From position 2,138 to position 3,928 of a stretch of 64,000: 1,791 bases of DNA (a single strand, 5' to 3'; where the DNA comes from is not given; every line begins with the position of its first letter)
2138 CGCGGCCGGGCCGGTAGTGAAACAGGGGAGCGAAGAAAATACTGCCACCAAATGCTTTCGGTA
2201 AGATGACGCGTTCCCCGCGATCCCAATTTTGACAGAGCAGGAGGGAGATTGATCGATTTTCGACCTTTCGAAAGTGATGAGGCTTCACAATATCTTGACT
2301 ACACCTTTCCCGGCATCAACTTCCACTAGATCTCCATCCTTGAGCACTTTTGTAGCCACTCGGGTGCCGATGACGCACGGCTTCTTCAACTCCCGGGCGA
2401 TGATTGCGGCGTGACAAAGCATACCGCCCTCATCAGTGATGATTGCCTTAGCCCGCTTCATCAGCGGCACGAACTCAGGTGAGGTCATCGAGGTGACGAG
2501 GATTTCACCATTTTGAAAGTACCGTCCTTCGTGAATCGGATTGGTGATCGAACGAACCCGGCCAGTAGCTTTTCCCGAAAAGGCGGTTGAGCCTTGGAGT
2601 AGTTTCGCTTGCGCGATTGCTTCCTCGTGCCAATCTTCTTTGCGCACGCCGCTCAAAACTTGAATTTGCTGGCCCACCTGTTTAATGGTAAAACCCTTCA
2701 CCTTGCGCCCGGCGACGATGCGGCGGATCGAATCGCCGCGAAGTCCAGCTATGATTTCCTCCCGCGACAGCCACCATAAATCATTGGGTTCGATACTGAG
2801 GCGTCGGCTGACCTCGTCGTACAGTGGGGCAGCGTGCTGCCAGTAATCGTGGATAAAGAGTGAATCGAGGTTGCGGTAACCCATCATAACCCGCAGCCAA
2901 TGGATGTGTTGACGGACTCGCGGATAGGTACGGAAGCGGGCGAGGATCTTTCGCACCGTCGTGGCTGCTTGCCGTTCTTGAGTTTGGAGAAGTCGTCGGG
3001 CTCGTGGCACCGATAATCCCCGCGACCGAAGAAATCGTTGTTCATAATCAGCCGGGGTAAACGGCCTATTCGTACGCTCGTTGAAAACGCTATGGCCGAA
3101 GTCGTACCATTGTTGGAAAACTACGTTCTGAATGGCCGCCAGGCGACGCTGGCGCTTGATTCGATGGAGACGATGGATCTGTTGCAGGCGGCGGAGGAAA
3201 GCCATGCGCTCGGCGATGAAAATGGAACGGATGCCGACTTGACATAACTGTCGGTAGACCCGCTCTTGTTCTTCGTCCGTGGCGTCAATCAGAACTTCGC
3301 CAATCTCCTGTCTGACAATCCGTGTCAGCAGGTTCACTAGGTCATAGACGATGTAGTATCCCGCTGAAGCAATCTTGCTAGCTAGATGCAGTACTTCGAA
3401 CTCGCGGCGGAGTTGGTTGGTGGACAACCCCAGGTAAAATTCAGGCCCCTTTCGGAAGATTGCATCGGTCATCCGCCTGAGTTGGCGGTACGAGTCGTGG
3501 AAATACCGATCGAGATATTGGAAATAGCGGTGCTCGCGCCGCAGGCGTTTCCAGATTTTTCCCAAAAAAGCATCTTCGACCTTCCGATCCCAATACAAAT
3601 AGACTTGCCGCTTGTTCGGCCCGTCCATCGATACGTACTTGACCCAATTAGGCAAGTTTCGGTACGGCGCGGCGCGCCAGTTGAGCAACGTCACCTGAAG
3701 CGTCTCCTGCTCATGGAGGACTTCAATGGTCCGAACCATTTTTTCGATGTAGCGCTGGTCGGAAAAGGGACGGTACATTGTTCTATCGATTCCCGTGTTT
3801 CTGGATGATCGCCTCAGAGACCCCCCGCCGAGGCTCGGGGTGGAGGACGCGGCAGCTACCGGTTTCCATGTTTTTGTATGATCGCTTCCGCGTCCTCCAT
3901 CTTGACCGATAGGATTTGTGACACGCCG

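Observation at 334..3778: Three-gene split PEP-synthase / rifampin-phosphotransferase-like module without a PEP-binding barrel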

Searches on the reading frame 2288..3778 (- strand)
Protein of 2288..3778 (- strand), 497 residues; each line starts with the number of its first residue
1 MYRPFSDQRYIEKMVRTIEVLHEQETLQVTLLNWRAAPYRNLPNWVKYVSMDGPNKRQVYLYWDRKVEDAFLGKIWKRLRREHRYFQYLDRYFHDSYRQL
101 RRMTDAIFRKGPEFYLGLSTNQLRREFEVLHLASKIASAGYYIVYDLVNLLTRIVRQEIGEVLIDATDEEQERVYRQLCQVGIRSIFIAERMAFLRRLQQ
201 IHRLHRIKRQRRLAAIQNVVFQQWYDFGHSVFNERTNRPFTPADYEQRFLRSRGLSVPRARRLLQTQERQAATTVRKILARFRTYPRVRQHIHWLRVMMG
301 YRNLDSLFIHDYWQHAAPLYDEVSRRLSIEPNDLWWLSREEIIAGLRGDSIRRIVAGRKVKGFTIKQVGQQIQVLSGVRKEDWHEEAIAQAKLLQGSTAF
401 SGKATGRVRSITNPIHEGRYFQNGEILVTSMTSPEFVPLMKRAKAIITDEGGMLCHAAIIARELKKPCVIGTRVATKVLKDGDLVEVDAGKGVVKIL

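Call 3: search_protein_families(library=pfam, proteins=[window:2288-3778:-], max_evalue=1)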
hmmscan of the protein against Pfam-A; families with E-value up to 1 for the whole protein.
window:2288-3778:- (497 aa): 2 families
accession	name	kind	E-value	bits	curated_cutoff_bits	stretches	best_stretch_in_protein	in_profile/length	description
PF00391.29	PEP-utilizers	-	3.5e-26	91.1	23.1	1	421-492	1-72/72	PEP-utilising enzyme, mobile domain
PF02350.25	Epimerase_2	-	0.016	14.5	30.6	1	426-469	243-282/347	UDP-N-acetylglucosamine 2-epimerase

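Call 4: search_protein_families(library=ncbifam, proteins=[window:2288-3778:-], max_evalue=1)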
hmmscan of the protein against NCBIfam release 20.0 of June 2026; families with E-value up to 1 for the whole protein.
window:2288-3778:- (497 aa): 26 families (the best 25 are shown)
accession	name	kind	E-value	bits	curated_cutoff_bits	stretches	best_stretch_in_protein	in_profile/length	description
NF005057.0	PRK06464.1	equivalog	1.4e-34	119.2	598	1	388-494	352-460/798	phosphoenolpyruvate synthase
TIGR01418.1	PEP_synth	equivalog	1.2e-31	109.9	739.75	1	390-494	350-456/784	pyruvate, water dikinase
NF006153.0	PRK08296.1-5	subfamily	7.1e-25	87.4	578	1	379-497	486-606/608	hypothetical protein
NF052632.1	undecylprod_RedH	equivalog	2.9e-24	85.1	1350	1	387-496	768-877/880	undecylprodigiosin ligase RedH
NF006151.0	PRK08296.1-3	equivalog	1.6e-22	79.8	693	1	389-497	496-603/604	hypothetical protein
NF004878.0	PRK06241.1-3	subfamily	6.4e-22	77.5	945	1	272-497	670-889/891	phosphoenolpyruvate synthase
NF052631.1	prodigiosin_PigC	equivalog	3.4e-21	74.8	1300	1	383-496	768-881/883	prodigiosin ligase PigC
NF004877.0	PRK06241.1-2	subfamily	4.8e-21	74.8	866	1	267-497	626-868/869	phosphoenolpyruvate synthase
NF041857.1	RIF_Ptrans_rph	equivalog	7.7e-21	74.1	999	1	261-497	616-864/864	rifamycin-inactivating phosphotransferase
NF004879.0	PRK06241.1-4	equivalog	2.9e-20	72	976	1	288-497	654-868/868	phosphoenolpyruvate synthase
NF006150.0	PRK08296.1-2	subfamily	5.4e-20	71.2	650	1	383-497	491-605/633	hypothetical protein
NF006152.0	PRK08296.1-4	equivalog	1.4e-19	69.9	723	1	394-496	506-607/609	hypothetical protein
NF004880.0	PRK06241.2-1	equivalog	3.3e-19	68.3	972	1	283-497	619-837/837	phosphoenolpyruvate synthase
NF004883.0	PRK06241.2-4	equivalog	6.4e-19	67.6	1063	1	270-495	683-911/928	phosphoenolpyruvate synthase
NF006149.0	PRK08296.1-1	equivalog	2e-18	66.1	730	1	387-497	459-567/568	hypothetical protein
NF000283.1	RPH_KJ151292.1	equivalog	2e-13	49.5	1700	1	262-497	624-864/865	rifamycin-inactivating phosphotransferase Rph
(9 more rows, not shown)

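Call 7: search_solved_structures(query=window:2288-3778:-, max_evalue=0.01, show_alignments=2)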
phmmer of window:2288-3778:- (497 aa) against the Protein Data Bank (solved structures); distinct sequences matched with E-value up to 0.01: 29.
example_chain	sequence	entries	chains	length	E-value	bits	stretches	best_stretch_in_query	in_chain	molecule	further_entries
9dae_A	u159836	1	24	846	5.6e-23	84.7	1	388-494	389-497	Phosphoenolpyruvate synthase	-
8a8e_A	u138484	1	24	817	2e-22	82.9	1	386-494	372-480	Phosphoenolpyruvate synthase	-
2ols_A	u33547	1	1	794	2.8e-17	66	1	403-492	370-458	Phosphoenolpyruvate synthase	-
5fbs_A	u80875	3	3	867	2.3e-15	59.7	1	289-497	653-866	Phosphoenolpyruvate synthase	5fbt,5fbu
5hv2_A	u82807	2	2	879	2.3e-15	59.6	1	289-497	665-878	Phosphoenolpyruvate synthase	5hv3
5hv1_A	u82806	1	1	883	2.4e-15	59.6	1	289-497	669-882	Phosphoenolpyruvate synthase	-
2e28_A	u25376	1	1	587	1.4e-11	47.2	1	414-494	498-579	Pyruvate kinase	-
3t05_A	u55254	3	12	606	1e-05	27.8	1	417-493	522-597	Pyruvate kinase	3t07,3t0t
5woy_A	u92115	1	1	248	1.1e-05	27.7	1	432-494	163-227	Phosphoenolpyruvate-protein phosphotransferase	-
2fm4_A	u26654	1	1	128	2e-05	26.9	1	399-472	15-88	Pyruvate, phosphate dikinase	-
1vbg_A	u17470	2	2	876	2.2e-05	26.7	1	394-472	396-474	pyruvate,orthophosphate dikinase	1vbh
3eza_A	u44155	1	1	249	3.3e-05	26.1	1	423-491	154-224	PHOSPHOTRANSFERASE SYSTEM, ENZYME I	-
1zym_A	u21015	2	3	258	3.5e-05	26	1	423-491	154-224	ENZYME I | Phosphoenolpyruvate-protein phosphotransferase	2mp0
1eza_A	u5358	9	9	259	3.6e-05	26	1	423-491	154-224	ENZYME I | PHOSPHOTRANSFERASE SYSTEM, ENZYME I | PROTEIN (PHOSPHOTRANSFER SYSTEM, ENZYME I)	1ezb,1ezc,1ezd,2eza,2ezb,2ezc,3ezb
5jvn_A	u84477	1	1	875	5.4e-05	25.4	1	395-473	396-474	Pyruvate, phosphate dikinase, chloroplastic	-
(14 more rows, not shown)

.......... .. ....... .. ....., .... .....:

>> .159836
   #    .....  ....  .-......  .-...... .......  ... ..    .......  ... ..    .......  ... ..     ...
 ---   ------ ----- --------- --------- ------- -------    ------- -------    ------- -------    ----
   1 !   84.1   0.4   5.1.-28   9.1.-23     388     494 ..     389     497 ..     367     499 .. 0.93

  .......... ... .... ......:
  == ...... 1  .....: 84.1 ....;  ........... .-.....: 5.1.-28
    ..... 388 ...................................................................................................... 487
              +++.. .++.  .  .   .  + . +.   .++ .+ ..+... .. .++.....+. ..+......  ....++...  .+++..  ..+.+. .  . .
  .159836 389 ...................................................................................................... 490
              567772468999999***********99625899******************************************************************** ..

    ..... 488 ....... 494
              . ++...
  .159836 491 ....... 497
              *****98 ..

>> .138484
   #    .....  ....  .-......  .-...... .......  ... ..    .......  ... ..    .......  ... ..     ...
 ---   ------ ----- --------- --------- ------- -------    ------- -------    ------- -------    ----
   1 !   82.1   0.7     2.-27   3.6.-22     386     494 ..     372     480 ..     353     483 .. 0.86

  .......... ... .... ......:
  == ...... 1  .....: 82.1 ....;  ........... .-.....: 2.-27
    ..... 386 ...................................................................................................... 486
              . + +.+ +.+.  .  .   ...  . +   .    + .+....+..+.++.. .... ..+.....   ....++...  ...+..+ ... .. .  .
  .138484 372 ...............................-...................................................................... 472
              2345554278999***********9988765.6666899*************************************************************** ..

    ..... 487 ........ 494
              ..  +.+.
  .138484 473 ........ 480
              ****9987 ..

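Call 9: find_homologous_proteins(query=window:2288-3778:-)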
Query window:2288-3778:- (497 aa): 1962 proteins with E <= 0.001 among 8000 candidates; the best 120 are listed.
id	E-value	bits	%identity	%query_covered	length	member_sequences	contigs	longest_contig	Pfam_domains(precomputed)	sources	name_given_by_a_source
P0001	3.4e-298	1007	100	90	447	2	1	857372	PF00391.30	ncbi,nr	ncbi:MAG: hypothetical protein HYY50_00125 [Candidatus Kerfeldbacteria bacterium]|nr:hypothetical pr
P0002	5.9e-157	541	53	99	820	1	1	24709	PF00391.30,PF01326.25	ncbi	-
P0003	6.9e-148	512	47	100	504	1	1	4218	PF00391.30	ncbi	-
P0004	1.0e-144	501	47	100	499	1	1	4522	PF00391.30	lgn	-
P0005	8.2e-144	498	44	100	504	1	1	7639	PF00391.30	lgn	-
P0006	1.4e-142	494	46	100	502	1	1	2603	PF00391.30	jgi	-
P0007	2.2e-140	487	45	100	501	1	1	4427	PF00391.30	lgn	-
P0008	2.9e-140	486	45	100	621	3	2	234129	PF00391.30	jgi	-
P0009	6.7e-140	485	46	100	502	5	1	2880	PF00391.30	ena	-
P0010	3.0e-136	473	45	99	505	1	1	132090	PF00391.30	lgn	-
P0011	2.3e-134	467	45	100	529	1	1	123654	PF00391.30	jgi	jgi:phosphohistidine swiveling domain-containing protein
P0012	7.2e-134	465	44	100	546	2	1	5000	PF00391.30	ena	-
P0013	9.7e-133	462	43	100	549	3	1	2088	PF00391.30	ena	-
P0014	1.1e-132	461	43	100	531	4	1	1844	PF00391.30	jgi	-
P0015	2.1e-130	454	43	100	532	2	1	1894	PF00391.30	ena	-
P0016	2.7e-130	454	44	100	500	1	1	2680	PF00391.30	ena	-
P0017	8.8e-129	449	42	100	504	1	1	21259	PF00391.30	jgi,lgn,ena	-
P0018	9.5e-129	448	43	100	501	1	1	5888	PF00391.30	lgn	-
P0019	2.5e-128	447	43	100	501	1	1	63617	PF00391.30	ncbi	-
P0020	6.8e-127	442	43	100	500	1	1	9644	PF00391.30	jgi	jgi:phosphoenolpyruvate synthase/pyruvate phosphate dikinase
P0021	1.9e-125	438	42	100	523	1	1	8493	PF00391.30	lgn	-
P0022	4.6e-125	436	43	100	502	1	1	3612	PF00391.30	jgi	-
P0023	9.3e-125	435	42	100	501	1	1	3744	PF00391.30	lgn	-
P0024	8.2e-124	432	43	100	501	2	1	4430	PF00391.30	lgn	-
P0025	8.8e-120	419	41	100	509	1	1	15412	PF00391.30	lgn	-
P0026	2.4e-118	414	43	97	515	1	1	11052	PF00391.30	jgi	-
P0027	3.7e-116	407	42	100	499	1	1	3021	PF00391.30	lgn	-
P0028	4.6e-116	407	41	99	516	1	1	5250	PF00391.30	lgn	-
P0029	9.8e-115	402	39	100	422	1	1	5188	PF00391.30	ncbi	-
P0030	8.2e-114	399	40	100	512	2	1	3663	PF00391.30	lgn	-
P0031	1.4e-111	392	54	44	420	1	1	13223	PF00391.30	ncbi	-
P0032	2.6e-111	391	40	100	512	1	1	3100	PF00391.30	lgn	-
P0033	2.7e-110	388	35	100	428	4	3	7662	PF00391.30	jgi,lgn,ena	-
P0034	3.4e-109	384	39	100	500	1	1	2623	PF00391.30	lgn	-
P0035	6.3e-108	380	40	100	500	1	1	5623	PF00391.30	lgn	-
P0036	2.3e-106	375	39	100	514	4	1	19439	PF00391.30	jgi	-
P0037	1.4e-105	372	40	100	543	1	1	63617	PF00391.30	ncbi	-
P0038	9.8e-102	359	37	100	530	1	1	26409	PF00391.30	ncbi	-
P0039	6.7e-100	353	38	100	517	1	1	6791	PF00391.30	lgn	-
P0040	5.0e-98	347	38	100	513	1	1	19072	PF00391.30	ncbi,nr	ncbi:MAG: PEP-utilizing enzyme [Candidatus Parcubacteria bacterium]|nr:PEP-utilizing enzyme [Candida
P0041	5.0e-97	344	39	100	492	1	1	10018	PF00391.30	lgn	-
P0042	7.0e-93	330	39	100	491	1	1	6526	PF00391.30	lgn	-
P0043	4.2e-91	324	51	45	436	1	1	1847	PF00391.30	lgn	-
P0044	1.7e-74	270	52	45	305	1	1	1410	PF00391.30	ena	-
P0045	1.0e-67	247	38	44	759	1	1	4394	PF00391.30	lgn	-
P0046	2.0e-66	243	41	35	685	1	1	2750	PF00391.30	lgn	-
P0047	3.1e-66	242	60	22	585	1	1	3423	PF00391.30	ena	-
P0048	9.2e-66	241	45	35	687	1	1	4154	PF00391.30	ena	-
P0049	3.5e-65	239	42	35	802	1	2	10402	PF00391.30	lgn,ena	-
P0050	1.0e-64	237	44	36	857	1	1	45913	PF00391.30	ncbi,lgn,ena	-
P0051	1.3e-64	237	57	23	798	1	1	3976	PF00391.30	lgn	-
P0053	8.1e-64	234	43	36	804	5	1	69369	PF00391.30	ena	-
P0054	2.2e-63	233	63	21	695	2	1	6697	PF00391.30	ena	-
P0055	2.6e-63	233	59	21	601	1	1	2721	PF00391.30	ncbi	ncbi:MAG: PEP-utilizing enzyme, partial [Patescibacteria group bacterium]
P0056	2.8e-63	233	61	22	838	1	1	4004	PF00391.30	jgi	jgi:phosphohistidine swiveling domain-containing protein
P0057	6.0e-63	231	38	39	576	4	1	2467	PF00391.30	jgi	jgi:phosphohistidine swiveling domain-containing protein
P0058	1.4e-61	227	38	43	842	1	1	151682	PF00391.30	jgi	jgi:phosphohistidine swiveling domain-containing protein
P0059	1.8e-60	223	35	46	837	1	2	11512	PF00391.30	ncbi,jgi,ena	jgi:phosphohistidine swiveling domain-containing protein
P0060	5.8e-60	222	41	36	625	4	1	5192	PF00391.30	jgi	jgi:phosphohistidine swiveling domain-containing protein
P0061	9.0e-60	221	53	23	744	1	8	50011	PF00391.30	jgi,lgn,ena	-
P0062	1.7e-59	220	43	35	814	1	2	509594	PF00391.30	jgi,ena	-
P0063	2.3e-59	220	53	23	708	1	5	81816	PF00391.30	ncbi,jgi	-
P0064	4.9e-59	219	58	20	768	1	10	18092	PF00391.30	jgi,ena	-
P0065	9.5e-59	218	58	21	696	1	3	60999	PF00391.30,PF01989.25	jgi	-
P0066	1.8e-58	217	55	21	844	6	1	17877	PF00391.30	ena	-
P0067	1.8e-57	213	59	22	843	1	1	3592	PF00391.30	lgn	-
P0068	3.1e-56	209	60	22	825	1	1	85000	PF00391.30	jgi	jgi:phosphohistidine swiveling domain-containing protein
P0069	2.9e-55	206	44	35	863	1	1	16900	PF00391.30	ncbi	-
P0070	1.6e-54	204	48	27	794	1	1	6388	PF00391.30,PF02350.26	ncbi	-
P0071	1.9e-53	200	57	21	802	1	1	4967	PF00391.30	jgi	-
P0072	2.2e-53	200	37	39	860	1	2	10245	PF00391.30,PF02350.26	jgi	-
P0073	4.0e-53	199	39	36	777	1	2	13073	PF00391.30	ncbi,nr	ncbi:MAG: hypothetical protein KKF89_01045 [Nanoarchaeota archaeon]|nr:hypothetical protein [Nanoarc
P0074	4.3e-53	199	49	24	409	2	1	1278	PF00391.30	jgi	jgi:phosphohistidine swiveling domain-containing protein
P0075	1.9e-51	194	42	33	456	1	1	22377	PF00391.30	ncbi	-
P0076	2.3e-51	193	38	39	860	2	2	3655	PF00391.30,PF02350.26,PF01326.25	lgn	-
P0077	3.6e-51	193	35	47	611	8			PF00391.30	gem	-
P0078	3.8e-51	193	62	21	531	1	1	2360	PF00391.30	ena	-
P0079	8.6e-48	181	41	36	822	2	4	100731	PF00391.30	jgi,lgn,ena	-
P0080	6.2e-47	179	59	21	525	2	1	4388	PF00391.30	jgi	jgi:phosphohistidine swiveling domain-containing protein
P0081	1.1e-46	178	35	48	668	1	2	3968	PF00391.30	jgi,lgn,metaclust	metaclust:\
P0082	4.2e-46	176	35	47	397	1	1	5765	PF00391.30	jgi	-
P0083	2.1e-45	174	39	36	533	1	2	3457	PF00391.30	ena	-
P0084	6.0e-44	169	62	15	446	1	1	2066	PF00391.30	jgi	-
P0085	6.2e-40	156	38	51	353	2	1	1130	PF00391.30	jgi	-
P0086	1.5e-39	154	31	65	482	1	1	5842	PF00391.30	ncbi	-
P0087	4.8e-39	153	30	67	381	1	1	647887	PF00391.30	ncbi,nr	ncbi:MAG: hypothetical protein JSW08_01430 [archaeon]|nr:MAG: hypothetical protein JSW08_01430 [arch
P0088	5.0e-39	153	35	63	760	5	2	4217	PF00391.30,PF01326.25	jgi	-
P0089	5.6e-39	152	41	41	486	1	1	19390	PF00391.30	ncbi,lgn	-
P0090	9.6e-39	152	30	77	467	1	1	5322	PF00391.30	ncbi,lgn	-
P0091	2.0e-38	151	52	32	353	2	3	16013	PF00391.30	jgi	-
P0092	2.5e-38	150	40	46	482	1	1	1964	PF00391.30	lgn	-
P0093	2.9e-38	150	43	36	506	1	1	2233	PF00391.30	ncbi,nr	ncbi:MAG: Chondramide synthase cmdD [Nitrosomonadaceae bacterium]|nr:Chondramide synthase cmdD [Nitr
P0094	7.3e-38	149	36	51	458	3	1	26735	PF00391.30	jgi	-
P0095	8.0e-38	149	46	36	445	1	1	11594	PF00391.30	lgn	-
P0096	8.6e-38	149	38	47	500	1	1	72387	PF00391.30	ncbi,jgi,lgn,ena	-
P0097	1.0e-37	148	46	36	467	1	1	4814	PF00391.30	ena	-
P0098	2.7e-37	147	42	37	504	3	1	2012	PF00391.30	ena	-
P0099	3.1e-37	147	46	36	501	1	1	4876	PF00391.30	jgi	-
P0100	7.2e-37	145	45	37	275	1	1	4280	PF00391.30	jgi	-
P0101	9.5e-37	145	27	93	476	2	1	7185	PF00391.30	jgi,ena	-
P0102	2.3e-36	144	39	53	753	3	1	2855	PF00391.30,PF01326.25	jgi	jgi:phosphohistidine swiveling domain-containing protein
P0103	3.0e-36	143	43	38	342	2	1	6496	PF00391.30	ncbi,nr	ncbi:hypothetical protein HY797_01660 [Candidatus Falkowbacteria bacterium]|nr:hypothetical protein 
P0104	3.4e-36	143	37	47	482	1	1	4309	PF00391.30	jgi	jgi:phosphohistidine swiveling domain-containing protein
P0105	3.6e-36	143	30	88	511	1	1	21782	PF00391.30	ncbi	-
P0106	3.9e-36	143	37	52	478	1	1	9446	PF00391.30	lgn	-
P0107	5.8e-36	143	44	37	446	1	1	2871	PF00391.30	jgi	jgi:phosphoenolpyruvate synthase/pyruvate phosphate dikinase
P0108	6.4e-36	142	42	41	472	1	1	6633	PF00391.30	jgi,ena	-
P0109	7.4e-36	142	45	36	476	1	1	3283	PF00391.30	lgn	-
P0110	8.8e-36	142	45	37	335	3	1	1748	PF00391.30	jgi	jgi:phosphohistidine swiveling domain-containing protein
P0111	9.3e-36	142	37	52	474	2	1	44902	PF00391.30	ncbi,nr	ncbi:hypothetical protein ISS85_00920 [Candidatus Microgenomates bacterium]|nr:hypothetical protein 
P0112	1.3e-35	141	36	62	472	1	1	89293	PF00391.30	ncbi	-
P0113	1.4e-35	141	44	36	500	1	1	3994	PF00391.30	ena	-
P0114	1.8e-35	141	37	47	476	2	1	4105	PF00391.30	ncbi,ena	-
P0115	2.0e-35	141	42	37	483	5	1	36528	PF00391.30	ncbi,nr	ncbi:MAG: hypothetical protein A2562_00495 [Candidatus Nealsonbacteria bacterium RIFOXYD1_FULL_39_11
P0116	2.2e-35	141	48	36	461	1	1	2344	PF00391.30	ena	-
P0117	2.3e-35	141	65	23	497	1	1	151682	PF00391.30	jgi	jgi:phosphohistidine swiveling domain-containing protein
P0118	2.7e-35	140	56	25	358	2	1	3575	PF00391.30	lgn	-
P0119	3.0e-35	140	44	38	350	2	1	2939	PF00391.30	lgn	-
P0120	3.1e-35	140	66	21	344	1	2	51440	PF00391.30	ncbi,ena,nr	ncbi:hypothetical protein KAR28_03065 [Candidatus Parcubacteria bacterium]|nr:hypothetical protein [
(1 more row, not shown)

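Call 12: search_protein_families(library=pfam, proteins=[P0002, P0088, P0102, P0076, P0008], max_evalue=0.001)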
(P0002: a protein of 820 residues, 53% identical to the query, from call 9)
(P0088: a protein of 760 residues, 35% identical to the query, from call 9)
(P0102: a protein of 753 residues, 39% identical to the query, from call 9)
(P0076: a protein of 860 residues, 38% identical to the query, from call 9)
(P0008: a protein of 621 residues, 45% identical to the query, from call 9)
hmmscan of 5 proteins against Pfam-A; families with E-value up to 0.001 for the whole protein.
P0002 (820 aa): 2 families
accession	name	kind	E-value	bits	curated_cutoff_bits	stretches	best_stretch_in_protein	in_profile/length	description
PF01326.24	PPDK_N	-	2.7e-96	323.1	27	1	26-326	3-316/328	Pyruvate phosphate dikinase, AMP/ATP-binding domain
PF00391.29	PEP-utilizers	-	5.1e-25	87.3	23.1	1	745-815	2-72/72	PEP-utilising enzyme, mobile domain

P0088 (760 aa): 2 families
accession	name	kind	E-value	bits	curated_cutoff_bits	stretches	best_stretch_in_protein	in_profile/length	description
PF01326.24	PPDK_N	-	1.6e-73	248.3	27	1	2-252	62-315/328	Pyruvate phosphate dikinase, AMP/ATP-binding domain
PF00391.29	PEP-utilizers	-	3.7e-24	84.6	23.1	1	671-741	2-72/72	PEP-utilising enzyme, mobile domain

P0102 (753 aa): 2 families
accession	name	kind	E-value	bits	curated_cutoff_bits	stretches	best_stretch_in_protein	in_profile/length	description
PF01326.24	PPDK_N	-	4.7e-88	296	27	1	2-301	15-317/328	Pyruvate phosphate dikinase, AMP/ATP-binding domain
PF00391.29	PEP-utilizers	-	1.5e-25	89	23.1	1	675-745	2-72/72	PEP-utilising enzyme, mobile domain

P0076 (860 aa): 3 families
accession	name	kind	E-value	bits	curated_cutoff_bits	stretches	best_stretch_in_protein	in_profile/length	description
PF00391.29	PEP-utilizers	-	7.4e-51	170.1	23.1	2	783-852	3-72/72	PEP-utilising enzyme, mobile domain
PF01326.24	PPDK_N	-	3.8e-49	168.2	27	1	3-169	144-316/328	Pyruvate phosphate dikinase, AMP/ATP-binding domain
PF02350.25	Epimerase_2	-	1.4e-06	27.8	30.6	1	774-849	231-304/347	UDP-N-acetylglucosamine 2-epimerase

P0008 (621 aa): 1 family
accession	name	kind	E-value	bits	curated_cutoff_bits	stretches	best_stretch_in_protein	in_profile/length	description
PF00391.29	PEP-utilizers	-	8.5e-24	83.4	23.1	1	545-615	2-72/72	PEP-utilising enzyme, mobile domain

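Call 13: find_encoding_contigs(protein=P0002, flank=8000, max_places=3)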
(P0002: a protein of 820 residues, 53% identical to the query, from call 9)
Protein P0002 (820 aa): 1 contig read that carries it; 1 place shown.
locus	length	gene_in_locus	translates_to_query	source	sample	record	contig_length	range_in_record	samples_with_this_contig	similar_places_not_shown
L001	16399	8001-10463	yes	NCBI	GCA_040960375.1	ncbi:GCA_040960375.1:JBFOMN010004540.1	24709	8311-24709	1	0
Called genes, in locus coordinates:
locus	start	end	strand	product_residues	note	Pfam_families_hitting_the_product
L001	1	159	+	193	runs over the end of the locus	-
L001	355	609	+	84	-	-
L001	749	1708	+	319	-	PF01636:APH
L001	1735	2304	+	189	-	PF06042:NTP_transf_6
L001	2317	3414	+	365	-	PF01820:Dala_Dala_lig_N, PF01071:GARS_A (weak), PF02222:ATP-grasp, PF02786:CPSase_L_D2, PF07478:Dala_Dala_lig_C, PF13535:ATP-grasp_4 (weak)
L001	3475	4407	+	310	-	-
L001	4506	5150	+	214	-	PF01909:NTP_transf_2, PF18765:Polbeta (weak)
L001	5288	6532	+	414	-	PF00890:FAD_binding_2, PF01134:GIDA (faint), PF01266:DAO (weak), PF03486:HI0933_like, PF07992:Pyr_redox_2 (weak), PF12831:FAD_oxidored, PF13450:NAD_binding_8 (weak), PF22780:HI0933_like_1st, +1 more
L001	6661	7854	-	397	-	PF01546:Peptidase_M20, PF07687:M20_dimer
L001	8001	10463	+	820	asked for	PF01326:PPDK_N, PF00391:PEP-utilizers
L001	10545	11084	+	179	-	PF00929:RNase_T, PF16473:Rv2179c-like (faint)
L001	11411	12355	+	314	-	PF01545:Cation_efflux, PF16916:ZT_dimer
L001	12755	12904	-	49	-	PF18919:DUF5670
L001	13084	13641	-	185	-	-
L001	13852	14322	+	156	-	PF00578:AhpC-TSA, PF08534:Redoxin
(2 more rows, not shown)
